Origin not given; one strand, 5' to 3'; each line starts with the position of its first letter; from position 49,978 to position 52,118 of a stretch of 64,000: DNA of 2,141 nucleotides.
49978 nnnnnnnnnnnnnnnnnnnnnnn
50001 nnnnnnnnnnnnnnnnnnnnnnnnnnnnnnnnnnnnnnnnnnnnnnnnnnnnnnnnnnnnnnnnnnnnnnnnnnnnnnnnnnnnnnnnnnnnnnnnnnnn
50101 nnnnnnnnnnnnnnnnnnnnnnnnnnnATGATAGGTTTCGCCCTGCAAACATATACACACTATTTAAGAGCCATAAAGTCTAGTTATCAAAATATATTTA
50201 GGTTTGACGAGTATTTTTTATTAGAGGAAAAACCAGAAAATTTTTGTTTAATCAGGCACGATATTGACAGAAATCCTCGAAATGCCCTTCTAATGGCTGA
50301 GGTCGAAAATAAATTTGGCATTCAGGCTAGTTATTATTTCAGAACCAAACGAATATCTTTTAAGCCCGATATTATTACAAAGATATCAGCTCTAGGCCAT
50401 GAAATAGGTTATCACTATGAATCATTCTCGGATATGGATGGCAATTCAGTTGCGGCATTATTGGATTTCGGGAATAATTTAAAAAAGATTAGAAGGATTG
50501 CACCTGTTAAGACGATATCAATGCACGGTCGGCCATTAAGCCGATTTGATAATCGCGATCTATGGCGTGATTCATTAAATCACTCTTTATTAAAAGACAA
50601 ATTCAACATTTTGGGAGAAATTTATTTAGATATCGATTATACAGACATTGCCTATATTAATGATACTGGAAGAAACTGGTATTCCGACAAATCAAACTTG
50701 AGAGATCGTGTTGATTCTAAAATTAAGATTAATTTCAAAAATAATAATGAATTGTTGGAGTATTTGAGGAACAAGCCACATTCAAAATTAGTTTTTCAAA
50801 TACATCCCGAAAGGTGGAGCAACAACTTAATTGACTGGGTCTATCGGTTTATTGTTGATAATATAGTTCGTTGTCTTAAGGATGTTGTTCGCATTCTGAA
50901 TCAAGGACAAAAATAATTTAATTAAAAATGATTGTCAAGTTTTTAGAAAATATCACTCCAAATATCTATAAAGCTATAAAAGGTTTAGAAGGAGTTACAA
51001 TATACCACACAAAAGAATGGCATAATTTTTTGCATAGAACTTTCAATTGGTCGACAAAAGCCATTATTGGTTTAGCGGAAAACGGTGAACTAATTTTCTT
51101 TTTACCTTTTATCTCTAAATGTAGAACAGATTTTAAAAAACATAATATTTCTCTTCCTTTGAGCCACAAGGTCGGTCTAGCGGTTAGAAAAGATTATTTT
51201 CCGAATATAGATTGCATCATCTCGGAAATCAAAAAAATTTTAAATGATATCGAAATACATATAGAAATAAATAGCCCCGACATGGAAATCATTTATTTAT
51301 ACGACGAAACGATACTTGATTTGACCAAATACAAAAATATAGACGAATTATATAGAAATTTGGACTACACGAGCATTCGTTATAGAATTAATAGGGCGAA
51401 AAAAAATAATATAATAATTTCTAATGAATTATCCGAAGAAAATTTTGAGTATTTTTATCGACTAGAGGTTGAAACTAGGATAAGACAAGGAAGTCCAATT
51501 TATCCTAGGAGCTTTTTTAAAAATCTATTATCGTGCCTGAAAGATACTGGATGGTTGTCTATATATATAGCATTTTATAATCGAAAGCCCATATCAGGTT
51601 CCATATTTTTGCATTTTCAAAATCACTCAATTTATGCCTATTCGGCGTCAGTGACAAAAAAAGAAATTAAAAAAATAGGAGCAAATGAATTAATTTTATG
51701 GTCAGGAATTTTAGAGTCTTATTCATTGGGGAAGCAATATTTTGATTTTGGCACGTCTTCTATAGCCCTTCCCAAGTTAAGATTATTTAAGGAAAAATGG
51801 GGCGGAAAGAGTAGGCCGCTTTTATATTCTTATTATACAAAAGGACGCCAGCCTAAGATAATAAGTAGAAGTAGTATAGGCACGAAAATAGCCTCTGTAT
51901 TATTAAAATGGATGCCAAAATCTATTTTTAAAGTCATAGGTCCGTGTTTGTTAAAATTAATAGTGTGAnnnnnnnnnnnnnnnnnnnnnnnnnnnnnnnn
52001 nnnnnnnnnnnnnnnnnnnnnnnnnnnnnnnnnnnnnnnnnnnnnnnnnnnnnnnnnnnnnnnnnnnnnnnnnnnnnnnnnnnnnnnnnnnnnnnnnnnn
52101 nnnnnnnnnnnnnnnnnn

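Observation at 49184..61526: Arn-like lipid-carrier amino-sugar module: GT2, ArnD-like deacylase and GT-C transferase, with duplicated parts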

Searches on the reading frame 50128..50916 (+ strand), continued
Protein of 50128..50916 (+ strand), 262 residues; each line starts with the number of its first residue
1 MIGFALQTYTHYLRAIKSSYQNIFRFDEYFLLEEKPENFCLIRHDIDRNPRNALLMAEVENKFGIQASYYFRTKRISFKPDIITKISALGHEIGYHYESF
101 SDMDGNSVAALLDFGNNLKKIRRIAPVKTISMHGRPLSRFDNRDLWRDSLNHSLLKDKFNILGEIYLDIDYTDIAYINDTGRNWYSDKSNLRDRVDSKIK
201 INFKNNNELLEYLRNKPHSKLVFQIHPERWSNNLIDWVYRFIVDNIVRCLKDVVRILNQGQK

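Call 92: search_protein_families(library=ncbifam, proteins=[L030:7245-8315:+, L024:10768-11715:-, L024:11746-13404:-, L024:9989-10756:+, L024:8755-9318:-, L012:10753-11724:+], max_evalue=0.001)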
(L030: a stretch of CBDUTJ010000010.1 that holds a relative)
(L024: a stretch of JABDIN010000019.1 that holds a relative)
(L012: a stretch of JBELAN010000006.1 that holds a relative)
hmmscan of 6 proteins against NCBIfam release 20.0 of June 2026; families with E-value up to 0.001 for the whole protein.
L030:7245-8315:+ (356 aa): 0 families

L024:10768-11715:- (315 aa): 18 families
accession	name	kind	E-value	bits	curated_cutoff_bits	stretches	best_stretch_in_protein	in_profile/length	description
TIGR04182.1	glyco_TIGR04182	equivalog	1e-22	80.9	325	1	7-309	2-282/293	S-layer glycoprotein N-glycosyltransferase AglJ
NF058614.1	PPMAGASynPpgS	equivalog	9.5e-17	61.2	370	1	8-128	3-119/226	polyprenyl-phospho-N-acetylgalactosaminyl synthase PpgS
NF041391.1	DPhHxTase_Halo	equivalog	4.6e-12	45.4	375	1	13-209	3-185/213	dolichyl-phosphate hexose transferase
NF047588.1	GlcsyltransPgfSStrep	equivalog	7.7e-10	38.5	500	1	7-126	3-125/308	glycosyltransferase PgfS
TIGR03937.1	PgaC_IcaA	equivalog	3.9e-09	36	422.3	1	5-106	45-146/407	poly-beta-1,6-N-acetyl-D-glucosamine synthase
NF053846.1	glyco_with_XrtP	equivalog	1.2e-08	34.1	520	1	10-109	46-157/440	XrtP-associated glycosyltransferase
TIGR03965.1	mycofact_glyco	equivalog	1.5e-08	34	280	1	7-83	76-155/467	mycofactocin biosynthesis glycosyltransferase MftF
NF010496.0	PRK13915.1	equivalog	2.1e-06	27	262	1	4-75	30-109/307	glucosyl-3-phosphoglycerate synthase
NF047683.1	TeichurnBiosyTuaG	equivalog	6.3e-06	26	400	1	3-104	4-105/252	teichuronic acid biosynthesis protein TuaG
NF007482.0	PRK10073.1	equivalog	7.7e-06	25.1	423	1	4-136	5-140/334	glycosyltransferase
TIGR04283.1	glyco_like_mftF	equivalog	1.8e-05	24.5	182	1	7-58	1-53/221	TIGR04283 family arsenosugar biosynthesis glycosyltransferase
NF007986.1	PRK10714.1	equivalog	4.2e-05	22.7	529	1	6-112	7-117/316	undecaprenyl-phosphate 4-deoxy-4-formamido-L-arabinose transferase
TIGR03469.1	HpnB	hypoth_equivalog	5.5e-05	22.4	379.25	1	7-106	46-156/386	hopene-associated glycosyltransferase HpnB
NF045692.1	OglycostaseCruG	equivalog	8e-05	21.7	600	1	7-85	43-128/386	2'-O-glycosyltransferase CruG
TIGR01556.1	rhamnosyltran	subfamily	0.00014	21.2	200.55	1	19-95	9-83/281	rhamnosyltransferase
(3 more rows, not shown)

L024:11746-13404:- (552 aa): 1 family
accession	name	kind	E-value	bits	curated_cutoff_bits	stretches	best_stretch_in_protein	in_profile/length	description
NF047440.1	LA3751_2_3_fam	subfamily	4.8e-07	29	200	1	52-410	69-392/460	LA_3751/LA_3752 family putative glycosyltransferase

L024:9989-10756:+ (255 aa): 0 families

L024:8755-9318:- (187 aa): 39 families (the best 25 are shown)
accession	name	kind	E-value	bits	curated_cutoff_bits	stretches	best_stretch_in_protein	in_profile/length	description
NF007499.0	PRK10092.1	equivalog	8.1e-21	74.6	314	1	61-176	66-182/183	maltose O-acetyltransferase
NF007240.0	PRK09677.1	equivalog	7.2e-19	68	243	1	78-178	73-185/192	putative lipopolysaccharide biosynthesis O-acetyl transferase WbbJ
NF007076.0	PRK09527.1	equivalog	8.5e-19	67.8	347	1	56-178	67-186/203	galactoside O-acetyltransferase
NF058585.1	HptprglPActTf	PfamEq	5.2e-18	65.2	300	1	68-182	55-165/172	heptaprenylglyceryl phosphate O-acetyltransferase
NF007797.0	PRK10502.1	subfamily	2.2e-17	63.3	192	1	60-177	64-179/183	WcaF family extracellular polysaccharide biosynthesis acetyltransferase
TIGR03308.1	phn_thr-fam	hypoth_equivalog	3.6e-16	59.6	201.65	1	115-177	100-162/204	phosphonate metabolim protein, transferase hexapeptide repeat family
NF000311.1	Vat_ABCDEFH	equivalog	7.2e-15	55.1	300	1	122-177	109-164/201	Vat family streptogramin A O-acetyltransferase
TIGR03570.1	NeuD_NnaD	subfamily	9e-14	51.5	160.8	1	124-172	154-202/202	NeuD/PglB/VioB family sugar acetyltransferase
NF038307.1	EPS_acetyl_HpsU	equivalog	2.6e-13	50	305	1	58-173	61-174/178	hormogonium polysaccharide biosynthesis acetyltransferase HpsU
NF000020.1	stregram_VatE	exception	3.7e-13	49.6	450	1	125-175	117-167/214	streptogramin A O-acetyltransferase Vat(E)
NF000101.1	stregram_VatA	exception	4e-13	49.5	450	1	119-177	110-172/219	streptogramin A O-acetyltransferase Vat(A)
NF000097.1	stregram_VatC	exception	6.8e-13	49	425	1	59-175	51-170/212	streptogramin A O-acetyltransferase Vat(C)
NF041874.1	EPS_EpsC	equivalog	4.5e-12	46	150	1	84-177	75-167/168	serine O-acetyltransferase EpsC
TIGR03532.1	DapD_Ac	equivalog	5.7e-12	45.7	231.75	1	120-177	157-214/231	2,3,4,5-tetrahydropyridine-2,6-dicarboxylate N-acetyltransferase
NF000490.1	chloram_CatB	equivalog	5.7e-12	45.4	350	1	114-177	101-164/210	type B chloramphenicol O-acetyltransferase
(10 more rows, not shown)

L012:10753-11724:+ (323 aa): 0 families

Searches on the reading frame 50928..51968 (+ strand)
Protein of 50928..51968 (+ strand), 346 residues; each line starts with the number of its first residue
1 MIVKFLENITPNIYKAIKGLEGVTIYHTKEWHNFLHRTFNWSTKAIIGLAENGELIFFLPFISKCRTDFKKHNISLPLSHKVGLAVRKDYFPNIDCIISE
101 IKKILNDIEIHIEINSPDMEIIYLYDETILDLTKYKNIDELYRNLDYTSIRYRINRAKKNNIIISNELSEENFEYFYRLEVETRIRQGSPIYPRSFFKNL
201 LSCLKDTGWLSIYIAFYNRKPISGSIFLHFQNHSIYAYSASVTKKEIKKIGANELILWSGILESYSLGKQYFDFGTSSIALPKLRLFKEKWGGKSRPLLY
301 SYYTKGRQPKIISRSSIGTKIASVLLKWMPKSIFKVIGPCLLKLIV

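Call 4: search_protein_families(library=pfam, proteins=[window:50928-51968:+], max_evalue=0.01)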
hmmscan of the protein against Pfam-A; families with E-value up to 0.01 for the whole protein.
window:50928-51968:+ (346 aa): 2 families
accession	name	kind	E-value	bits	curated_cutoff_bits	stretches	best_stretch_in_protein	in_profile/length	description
PF13480.13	Acetyltransf_6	-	2.3e-08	34.7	22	1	149-276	6-136/143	Acetyltransferase (GNAT) domain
PF02388.22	FemAB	-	0.00047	19.5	24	0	129-215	155-236/406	FemAB family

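Call 7: search_protein_families(library=ncbifam, proteins=[window:50928-51968:+], max_evalue=0.01)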
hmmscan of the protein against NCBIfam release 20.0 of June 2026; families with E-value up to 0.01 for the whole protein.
window:50928-51968:+ (346 aa): 2 families
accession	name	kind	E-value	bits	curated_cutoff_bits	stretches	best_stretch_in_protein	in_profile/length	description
TIGR03019.1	pepcterm_femAB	equivalog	1.4e-23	83.5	260.35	1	20-343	10-327/330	FemAB family XrtA/PEP-CTERM system-associated protein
NF047883.1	UAcmpLyAlTFemX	equivalog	5.9e-06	25.8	500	1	128-245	150-266/337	UDP-N-acetylmuramoylpentapeptide-lysine N(6)-alanyltransferase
